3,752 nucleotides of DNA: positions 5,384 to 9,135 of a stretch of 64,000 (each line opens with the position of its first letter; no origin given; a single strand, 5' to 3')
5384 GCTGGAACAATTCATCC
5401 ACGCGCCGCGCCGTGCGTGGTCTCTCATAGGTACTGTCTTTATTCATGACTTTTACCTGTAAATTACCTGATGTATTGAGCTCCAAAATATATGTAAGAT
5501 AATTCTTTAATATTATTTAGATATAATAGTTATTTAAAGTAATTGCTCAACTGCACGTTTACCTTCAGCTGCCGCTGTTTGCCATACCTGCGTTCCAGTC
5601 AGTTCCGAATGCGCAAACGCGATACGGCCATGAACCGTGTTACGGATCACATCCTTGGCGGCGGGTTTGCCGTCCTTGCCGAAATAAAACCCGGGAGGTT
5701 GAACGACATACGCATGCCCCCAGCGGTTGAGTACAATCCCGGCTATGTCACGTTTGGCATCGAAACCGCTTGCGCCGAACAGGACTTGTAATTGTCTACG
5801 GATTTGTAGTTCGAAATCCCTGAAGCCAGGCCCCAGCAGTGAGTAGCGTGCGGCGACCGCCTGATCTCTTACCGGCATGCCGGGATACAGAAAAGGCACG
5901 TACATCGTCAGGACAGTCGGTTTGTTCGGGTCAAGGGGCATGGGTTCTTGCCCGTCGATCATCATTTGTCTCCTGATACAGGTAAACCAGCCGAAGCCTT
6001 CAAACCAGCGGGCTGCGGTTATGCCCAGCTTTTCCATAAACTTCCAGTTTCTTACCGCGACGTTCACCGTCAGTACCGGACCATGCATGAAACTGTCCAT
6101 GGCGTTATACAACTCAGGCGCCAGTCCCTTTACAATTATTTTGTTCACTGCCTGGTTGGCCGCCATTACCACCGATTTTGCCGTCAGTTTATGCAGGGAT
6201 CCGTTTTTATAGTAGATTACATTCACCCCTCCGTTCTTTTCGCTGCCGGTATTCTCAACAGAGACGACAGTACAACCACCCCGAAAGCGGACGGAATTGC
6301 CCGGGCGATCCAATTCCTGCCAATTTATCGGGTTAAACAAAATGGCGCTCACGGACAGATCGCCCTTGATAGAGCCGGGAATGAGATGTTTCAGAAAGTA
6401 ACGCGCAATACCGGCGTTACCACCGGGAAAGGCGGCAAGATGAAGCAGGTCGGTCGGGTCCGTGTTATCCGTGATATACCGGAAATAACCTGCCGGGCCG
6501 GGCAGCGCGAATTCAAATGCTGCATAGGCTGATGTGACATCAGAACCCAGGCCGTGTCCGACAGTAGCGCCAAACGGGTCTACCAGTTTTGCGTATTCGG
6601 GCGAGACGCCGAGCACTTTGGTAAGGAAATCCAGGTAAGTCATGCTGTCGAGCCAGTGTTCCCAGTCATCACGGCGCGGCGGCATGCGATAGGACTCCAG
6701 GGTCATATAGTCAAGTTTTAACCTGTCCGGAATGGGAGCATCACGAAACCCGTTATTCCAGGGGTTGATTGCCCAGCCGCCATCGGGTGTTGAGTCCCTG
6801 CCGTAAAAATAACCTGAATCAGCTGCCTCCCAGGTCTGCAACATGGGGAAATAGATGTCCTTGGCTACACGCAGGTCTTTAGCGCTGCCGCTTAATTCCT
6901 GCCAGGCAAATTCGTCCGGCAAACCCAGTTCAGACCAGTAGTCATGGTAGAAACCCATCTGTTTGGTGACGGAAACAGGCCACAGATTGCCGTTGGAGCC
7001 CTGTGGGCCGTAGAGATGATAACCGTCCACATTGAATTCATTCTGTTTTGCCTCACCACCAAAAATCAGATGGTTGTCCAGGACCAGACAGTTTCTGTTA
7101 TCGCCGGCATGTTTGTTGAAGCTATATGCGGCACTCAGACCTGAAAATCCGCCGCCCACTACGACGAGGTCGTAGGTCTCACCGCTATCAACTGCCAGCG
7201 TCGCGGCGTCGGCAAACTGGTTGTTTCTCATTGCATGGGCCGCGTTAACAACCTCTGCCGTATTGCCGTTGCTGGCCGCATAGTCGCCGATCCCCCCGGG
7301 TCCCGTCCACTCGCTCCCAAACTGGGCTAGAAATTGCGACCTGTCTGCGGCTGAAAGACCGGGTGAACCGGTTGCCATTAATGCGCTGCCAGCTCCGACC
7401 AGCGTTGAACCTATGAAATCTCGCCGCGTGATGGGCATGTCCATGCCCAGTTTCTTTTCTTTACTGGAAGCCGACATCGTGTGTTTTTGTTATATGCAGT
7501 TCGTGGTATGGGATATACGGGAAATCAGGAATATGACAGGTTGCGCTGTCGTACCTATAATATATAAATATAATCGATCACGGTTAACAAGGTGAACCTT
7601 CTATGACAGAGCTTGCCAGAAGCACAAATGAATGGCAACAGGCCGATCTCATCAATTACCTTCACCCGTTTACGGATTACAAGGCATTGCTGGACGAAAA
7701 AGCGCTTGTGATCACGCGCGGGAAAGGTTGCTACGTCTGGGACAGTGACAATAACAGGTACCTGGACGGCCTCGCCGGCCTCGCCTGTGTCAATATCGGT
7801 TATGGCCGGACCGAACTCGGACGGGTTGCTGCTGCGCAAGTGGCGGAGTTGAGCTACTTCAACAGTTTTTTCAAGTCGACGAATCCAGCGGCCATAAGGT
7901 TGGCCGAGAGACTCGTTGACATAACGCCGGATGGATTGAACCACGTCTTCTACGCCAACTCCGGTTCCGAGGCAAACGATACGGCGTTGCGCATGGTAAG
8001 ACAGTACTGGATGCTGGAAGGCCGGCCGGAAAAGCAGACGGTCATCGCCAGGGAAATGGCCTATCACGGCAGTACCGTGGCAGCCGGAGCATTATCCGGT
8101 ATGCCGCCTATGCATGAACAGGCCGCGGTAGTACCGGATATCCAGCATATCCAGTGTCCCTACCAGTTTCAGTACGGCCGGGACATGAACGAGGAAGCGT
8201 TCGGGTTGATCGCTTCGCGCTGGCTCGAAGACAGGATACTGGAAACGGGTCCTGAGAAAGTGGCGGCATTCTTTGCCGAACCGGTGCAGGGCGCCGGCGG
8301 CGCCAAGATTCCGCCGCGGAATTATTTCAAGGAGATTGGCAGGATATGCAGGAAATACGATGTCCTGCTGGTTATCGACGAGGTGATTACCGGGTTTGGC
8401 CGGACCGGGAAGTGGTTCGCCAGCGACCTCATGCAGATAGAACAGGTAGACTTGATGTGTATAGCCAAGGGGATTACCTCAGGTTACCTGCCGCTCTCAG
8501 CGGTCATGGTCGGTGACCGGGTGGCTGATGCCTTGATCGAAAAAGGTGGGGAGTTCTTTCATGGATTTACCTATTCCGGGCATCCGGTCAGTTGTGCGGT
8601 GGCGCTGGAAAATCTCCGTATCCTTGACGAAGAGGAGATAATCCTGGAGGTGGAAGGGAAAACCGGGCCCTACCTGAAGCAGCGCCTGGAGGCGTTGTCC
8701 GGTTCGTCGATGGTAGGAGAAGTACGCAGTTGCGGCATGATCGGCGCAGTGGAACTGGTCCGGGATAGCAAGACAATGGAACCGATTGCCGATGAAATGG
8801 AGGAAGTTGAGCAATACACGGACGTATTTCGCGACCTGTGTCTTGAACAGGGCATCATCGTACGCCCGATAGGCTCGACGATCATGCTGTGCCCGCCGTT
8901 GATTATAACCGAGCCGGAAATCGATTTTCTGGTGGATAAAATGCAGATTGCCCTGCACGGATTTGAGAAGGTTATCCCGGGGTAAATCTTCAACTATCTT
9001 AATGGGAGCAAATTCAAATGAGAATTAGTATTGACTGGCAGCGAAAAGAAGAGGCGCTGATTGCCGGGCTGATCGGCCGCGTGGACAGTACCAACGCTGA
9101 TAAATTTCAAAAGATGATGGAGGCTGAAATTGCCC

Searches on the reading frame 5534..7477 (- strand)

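Call 16: search_protein_families(library=pfam, proteins=[window:5534-7477:-])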
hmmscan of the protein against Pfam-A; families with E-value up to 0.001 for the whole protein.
window:5534-7477:- (647 aa): 3 families
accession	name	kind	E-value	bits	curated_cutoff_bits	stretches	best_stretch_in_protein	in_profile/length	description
PF13450.12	NAD_binding_8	-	7.5e-08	33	21.9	1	106-163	1-54/68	NAD(P)-binding Rossmann-like domain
PF01266.30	DAO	-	2.8e-06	27.6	27.9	0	103-143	1-38/353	FAD dependent oxidoreductase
PF01946.23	Thi4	-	0.00022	21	26.2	1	101-142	17-56/235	Thi4 family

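Call 78: search_protein_families(library=ncbifam, proteins=[window:5534-7477:-], max_evalue=1e-10)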
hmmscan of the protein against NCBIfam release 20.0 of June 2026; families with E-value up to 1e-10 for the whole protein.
window:5534-7477:- (647 aa): 0 families

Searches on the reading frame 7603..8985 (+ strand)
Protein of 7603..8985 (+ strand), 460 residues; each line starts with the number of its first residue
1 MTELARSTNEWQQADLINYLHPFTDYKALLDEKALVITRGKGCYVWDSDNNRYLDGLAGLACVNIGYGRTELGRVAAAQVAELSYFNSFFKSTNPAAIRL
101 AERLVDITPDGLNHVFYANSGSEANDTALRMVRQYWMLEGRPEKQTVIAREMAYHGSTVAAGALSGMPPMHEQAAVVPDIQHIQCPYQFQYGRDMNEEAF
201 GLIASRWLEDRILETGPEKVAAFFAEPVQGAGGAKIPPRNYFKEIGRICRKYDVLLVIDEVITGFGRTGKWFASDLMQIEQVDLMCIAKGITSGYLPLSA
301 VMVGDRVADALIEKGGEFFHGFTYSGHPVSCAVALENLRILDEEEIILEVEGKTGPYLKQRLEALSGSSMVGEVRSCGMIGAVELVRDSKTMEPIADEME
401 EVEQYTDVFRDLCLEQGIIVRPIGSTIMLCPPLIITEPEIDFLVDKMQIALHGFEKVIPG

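Call 16: search_protein_families(library=pfam, proteins=[window:7603-8985:+])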
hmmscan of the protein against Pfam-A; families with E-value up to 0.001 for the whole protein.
window:7603-8985:+ (460 aa): 1 family
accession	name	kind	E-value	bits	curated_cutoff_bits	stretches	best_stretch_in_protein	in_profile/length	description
PF00202.27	Aminotran_3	-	8.3e-93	311.7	30.5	1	34-450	10-402/403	Aminotransferase class-III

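Call 78: search_protein_families(library=ncbifam, proteins=[window:7603-8985:+], max_evalue=1e-10)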
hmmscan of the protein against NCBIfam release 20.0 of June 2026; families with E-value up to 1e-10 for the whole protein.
window:7603-8985:+ (460 aa): 68 families (the best 25 are shown)
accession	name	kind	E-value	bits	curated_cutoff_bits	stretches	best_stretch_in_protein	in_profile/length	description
NF005682.0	PRK07480.1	subfamily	1.1e-190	634.3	510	1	4-453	6-451/459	aminotransferase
NF009068.0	PRK12403.1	equivalog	1.2e-146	489.2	817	1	5-452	8-451/460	aspartate aminotransferase family protein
NF004767.0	PRK06105.1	subfamily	8.2e-143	476.2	517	1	7-455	4-451/460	aminotransferase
NF005447.0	PRK07036.1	equivalog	3.5e-136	454.6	618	1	5-452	7-453/468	aminotransferase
NF005102.0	PRK06541.1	equivalog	8e-125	416.9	574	1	15-452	16-454/460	aspartate aminotransferase family protein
NF005684.0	PRK07482.1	subfamily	5.9e-119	397.6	687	1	7-452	4-453/464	hypothetical protein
NF005683.0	PRK07481.1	subfamily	1.7e-115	386.6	575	1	12-453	7-449/453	hypothetical protein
NF004625.0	PRK05965.1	subfamily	2.5e-114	382.5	729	1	13-451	8-445/460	hypothetical protein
TIGR00508.1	bioA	equivalog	1.5e-105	353.2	405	1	21-450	3-417/419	adenosylmethionine--8-amino-7-oxononanoate transaminase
NF005812.0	PRK07678.1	subfamily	9.3e-102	340.9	488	1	7-452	6-448/451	aminotransferase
NF005685.0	PRK07483.1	equivalog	1.2e-98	330.8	485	1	33-452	12-436/444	aspartate aminotransferase family protein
NF052567.1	OmAmTferAptACaul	equivalog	1e-96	324.3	500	1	18-452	4-429/431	omega-aminotransferase AptA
NF005375.0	PRK06917.1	equivalog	8.6e-90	301.6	535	1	27-452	8-437/448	aspartate aminotransferase family protein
NF004624.0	PRK05964.1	equivalog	3e-88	296.2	494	1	8-451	3-422/427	adenosylmethionine--8-amino-7-oxononanoate transaminase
NF004718.0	PRK06062.1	subfamily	1.2e-84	284.5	472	1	17-455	22-450/454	hypothetical protein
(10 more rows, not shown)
